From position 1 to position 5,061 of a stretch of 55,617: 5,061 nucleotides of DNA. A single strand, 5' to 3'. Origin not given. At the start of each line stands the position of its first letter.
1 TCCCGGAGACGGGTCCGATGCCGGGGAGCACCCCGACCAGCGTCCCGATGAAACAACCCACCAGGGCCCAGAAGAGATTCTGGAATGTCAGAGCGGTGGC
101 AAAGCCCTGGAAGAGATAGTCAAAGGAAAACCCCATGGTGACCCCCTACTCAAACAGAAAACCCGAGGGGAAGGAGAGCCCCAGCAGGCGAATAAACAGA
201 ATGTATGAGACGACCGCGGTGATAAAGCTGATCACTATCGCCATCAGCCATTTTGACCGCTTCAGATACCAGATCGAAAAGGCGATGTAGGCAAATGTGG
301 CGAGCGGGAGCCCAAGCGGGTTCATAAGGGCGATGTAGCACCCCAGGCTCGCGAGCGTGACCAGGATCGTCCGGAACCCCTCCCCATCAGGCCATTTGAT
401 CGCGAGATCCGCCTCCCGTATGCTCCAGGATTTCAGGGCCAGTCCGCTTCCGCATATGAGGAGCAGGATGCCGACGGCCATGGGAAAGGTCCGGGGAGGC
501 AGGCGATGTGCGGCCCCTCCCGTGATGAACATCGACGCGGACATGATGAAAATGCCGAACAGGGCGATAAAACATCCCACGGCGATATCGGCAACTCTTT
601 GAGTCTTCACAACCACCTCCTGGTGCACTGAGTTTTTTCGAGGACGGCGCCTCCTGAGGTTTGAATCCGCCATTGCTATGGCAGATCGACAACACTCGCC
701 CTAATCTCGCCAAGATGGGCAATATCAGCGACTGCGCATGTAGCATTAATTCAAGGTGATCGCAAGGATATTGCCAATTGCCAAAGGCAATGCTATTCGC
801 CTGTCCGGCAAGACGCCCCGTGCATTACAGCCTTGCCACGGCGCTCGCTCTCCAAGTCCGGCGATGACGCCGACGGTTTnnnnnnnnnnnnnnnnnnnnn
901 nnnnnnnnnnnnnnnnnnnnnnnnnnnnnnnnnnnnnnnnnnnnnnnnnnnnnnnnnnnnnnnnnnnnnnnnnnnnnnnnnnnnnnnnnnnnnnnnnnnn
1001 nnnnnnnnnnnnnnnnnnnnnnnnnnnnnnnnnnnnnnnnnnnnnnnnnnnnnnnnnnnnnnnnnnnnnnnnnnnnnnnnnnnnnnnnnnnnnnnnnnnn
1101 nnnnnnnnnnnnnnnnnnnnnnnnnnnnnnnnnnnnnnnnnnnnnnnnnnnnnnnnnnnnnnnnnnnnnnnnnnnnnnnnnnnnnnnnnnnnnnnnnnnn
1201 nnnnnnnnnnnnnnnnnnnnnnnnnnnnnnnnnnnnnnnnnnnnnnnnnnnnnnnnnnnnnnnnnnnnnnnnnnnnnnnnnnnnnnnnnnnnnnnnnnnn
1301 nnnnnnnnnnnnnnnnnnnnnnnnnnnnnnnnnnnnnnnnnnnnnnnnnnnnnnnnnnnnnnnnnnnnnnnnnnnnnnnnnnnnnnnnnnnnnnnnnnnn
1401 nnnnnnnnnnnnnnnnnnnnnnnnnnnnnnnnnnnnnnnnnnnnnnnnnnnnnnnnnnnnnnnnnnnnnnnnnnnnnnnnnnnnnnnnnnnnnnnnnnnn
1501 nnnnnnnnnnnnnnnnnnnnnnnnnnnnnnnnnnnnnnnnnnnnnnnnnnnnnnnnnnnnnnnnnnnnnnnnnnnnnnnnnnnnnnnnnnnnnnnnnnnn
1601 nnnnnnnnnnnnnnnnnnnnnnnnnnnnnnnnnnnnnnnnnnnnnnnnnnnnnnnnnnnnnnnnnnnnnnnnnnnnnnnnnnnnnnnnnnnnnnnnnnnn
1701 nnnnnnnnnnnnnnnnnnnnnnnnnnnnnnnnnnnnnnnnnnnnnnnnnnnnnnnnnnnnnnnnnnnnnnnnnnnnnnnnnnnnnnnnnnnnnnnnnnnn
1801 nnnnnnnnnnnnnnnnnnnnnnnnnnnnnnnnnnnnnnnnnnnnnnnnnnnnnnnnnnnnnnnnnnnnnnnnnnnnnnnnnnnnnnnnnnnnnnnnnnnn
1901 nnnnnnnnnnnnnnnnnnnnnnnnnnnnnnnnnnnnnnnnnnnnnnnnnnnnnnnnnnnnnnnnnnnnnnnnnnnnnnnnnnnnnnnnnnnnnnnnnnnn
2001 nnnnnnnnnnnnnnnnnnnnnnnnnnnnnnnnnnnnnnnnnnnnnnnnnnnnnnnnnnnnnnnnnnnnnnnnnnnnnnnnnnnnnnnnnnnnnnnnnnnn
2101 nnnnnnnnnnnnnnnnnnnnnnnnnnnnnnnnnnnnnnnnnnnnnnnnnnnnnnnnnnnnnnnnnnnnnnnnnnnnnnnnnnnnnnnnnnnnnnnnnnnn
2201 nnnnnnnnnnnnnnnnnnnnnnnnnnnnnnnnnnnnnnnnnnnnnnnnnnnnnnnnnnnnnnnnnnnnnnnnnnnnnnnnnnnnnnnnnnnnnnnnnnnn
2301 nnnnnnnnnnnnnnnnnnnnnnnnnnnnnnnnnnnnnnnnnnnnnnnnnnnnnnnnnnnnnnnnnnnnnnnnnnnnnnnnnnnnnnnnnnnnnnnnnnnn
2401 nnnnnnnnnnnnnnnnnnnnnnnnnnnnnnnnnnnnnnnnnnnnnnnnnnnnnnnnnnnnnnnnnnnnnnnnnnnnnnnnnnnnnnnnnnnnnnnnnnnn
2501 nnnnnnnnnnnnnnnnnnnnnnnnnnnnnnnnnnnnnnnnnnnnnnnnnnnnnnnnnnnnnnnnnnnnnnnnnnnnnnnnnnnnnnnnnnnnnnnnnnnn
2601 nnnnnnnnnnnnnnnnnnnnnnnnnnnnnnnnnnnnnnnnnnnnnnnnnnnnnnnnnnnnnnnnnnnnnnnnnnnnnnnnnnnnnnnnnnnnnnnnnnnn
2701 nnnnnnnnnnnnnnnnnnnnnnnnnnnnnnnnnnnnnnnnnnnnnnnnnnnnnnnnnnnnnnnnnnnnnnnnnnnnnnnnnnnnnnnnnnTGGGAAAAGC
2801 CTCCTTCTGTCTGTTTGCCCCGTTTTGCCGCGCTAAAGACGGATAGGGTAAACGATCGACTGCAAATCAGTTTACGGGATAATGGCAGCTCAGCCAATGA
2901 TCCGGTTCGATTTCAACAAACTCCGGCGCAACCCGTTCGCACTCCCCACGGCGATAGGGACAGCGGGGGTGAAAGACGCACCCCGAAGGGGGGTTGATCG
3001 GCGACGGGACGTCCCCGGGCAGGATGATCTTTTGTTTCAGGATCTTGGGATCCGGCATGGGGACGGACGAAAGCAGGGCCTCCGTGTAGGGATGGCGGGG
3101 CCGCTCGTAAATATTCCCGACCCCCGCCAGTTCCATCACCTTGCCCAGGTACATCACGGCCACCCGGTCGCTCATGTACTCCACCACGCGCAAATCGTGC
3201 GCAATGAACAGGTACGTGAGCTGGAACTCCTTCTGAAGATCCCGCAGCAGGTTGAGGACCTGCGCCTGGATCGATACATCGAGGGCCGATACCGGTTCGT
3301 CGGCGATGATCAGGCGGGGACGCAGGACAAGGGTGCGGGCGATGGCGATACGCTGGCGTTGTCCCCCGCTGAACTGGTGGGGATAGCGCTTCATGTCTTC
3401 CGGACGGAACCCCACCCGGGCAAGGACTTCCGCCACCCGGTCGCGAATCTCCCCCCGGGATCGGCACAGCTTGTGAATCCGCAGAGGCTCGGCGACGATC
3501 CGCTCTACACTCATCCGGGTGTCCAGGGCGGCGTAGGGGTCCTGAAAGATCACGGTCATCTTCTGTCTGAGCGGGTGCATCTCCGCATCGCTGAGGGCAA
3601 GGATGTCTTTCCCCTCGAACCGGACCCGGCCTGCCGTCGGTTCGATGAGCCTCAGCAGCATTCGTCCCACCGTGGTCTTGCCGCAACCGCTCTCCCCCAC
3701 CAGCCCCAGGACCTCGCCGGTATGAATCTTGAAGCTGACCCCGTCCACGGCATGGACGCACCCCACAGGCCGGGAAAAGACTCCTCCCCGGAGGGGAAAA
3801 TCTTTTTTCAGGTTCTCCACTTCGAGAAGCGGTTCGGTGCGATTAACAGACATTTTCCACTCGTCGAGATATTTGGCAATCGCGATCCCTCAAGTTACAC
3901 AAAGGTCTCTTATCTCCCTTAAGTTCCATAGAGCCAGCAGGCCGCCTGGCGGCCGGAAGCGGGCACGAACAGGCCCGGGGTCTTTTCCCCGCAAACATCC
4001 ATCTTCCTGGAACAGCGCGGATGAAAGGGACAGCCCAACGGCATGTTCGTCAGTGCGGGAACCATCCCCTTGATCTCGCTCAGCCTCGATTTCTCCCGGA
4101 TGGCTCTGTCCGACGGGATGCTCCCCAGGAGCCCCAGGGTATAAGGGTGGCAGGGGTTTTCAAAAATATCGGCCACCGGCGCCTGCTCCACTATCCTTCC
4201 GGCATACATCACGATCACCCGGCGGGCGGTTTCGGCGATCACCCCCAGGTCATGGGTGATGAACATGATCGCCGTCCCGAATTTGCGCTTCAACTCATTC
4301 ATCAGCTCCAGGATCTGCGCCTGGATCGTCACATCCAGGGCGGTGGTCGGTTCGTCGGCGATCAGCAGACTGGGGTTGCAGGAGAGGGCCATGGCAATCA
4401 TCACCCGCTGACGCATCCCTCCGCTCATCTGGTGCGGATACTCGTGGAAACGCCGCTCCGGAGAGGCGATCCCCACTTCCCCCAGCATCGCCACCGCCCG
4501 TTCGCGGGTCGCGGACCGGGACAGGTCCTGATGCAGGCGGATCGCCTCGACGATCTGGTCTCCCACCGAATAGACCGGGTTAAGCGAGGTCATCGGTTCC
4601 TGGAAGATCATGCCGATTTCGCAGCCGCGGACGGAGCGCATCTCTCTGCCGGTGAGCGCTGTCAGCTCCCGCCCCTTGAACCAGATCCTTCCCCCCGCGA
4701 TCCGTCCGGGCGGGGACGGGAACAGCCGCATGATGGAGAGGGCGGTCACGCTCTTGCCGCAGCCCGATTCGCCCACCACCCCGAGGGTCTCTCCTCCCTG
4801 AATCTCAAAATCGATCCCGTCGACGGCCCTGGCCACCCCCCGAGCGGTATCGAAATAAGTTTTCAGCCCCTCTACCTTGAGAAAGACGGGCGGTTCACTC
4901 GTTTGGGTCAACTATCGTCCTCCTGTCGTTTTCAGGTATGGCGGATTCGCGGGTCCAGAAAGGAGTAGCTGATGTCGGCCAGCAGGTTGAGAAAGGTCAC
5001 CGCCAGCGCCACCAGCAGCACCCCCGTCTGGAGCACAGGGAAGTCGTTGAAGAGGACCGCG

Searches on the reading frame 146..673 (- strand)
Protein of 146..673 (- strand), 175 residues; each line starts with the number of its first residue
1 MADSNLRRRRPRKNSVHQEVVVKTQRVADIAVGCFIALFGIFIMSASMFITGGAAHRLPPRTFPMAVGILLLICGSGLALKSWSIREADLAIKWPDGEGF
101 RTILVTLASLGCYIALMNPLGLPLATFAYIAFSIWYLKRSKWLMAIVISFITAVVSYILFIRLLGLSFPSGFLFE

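Call 9: search_protein_families(library=pfam, proteins=[window:146-673:-], max_evalue=0.00001)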
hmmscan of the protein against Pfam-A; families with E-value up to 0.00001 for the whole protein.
window:146-673:- (175 aa): 1 family
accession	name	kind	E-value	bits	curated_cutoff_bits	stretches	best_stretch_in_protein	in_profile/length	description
PF07331.16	TctB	-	4.8e-21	75.8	29.1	1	32-169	3-137/137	Tripartite tricarboxylate transporter TctB family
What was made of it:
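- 146..673 (-): TctB (tripartite tricarboxylate transporter subunit) directly downstream of A. Pfam (call 9).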

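Call 10: search_protein_families(library=ncbifam, proteins=[window:146-673:-], max_evalue=0.001)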
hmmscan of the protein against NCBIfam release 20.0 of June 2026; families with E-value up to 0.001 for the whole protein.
window:146-673:- (175 aa): 0 families

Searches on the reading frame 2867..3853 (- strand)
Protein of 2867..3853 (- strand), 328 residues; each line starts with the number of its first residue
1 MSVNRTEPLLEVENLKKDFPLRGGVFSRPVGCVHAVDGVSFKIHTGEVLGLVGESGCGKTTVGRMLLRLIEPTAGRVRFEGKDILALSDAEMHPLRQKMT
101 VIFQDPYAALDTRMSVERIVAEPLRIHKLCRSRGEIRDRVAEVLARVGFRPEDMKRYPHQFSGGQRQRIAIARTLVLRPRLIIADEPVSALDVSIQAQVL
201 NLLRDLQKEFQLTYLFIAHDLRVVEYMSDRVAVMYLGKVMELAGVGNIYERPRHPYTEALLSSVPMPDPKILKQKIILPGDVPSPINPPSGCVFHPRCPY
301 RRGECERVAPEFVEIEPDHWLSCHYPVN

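Call 9: search_protein_families(library=pfam, proteins=[window:2867-3853:-], max_evalue=0.00001)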
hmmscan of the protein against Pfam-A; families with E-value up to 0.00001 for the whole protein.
window:2867-3853:- (328 aa): 2 families
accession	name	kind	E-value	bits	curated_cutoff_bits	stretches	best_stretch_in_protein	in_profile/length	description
PF00005.33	ABC_tran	-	1.5e-33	116.7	25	1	37-188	2-136/137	ABC transporter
PF08352.17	oligo_HPY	-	1.8e-19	70.3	27.1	1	240-305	1-65/65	Oligopeptide/dipeptide transporter, C-terminal region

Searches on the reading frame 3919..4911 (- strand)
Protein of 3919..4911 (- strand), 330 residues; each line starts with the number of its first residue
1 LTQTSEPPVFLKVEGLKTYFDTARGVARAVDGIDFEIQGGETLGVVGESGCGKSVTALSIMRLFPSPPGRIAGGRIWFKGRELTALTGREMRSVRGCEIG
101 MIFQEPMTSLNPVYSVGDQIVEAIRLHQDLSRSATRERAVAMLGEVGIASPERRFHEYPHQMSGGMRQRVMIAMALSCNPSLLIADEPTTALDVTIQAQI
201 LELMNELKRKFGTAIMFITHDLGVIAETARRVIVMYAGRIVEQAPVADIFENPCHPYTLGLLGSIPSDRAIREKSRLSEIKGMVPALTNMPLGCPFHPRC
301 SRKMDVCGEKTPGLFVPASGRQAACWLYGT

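Call 9: search_protein_families(library=pfam, proteins=[window:3919-4911:-], max_evalue=0.00001)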
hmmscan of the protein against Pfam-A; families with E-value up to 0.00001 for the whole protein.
window:3919-4911:- (330 aa): 3 families
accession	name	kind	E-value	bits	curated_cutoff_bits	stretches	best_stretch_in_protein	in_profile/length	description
PF00005.33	ABC_tran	-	8.9e-29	101.3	25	1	31-190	2-137/137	ABC transporter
PF08352.17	oligo_HPY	-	4.2e-20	72.3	27.1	1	241-307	1-65/65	Oligopeptide/dipeptide transporter, C-terminal region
PF13304.12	AAA_21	-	3.1e-07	31.2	27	1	133-225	220-303/304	AAA domain, putative AbiEii toxin, Type IV TA system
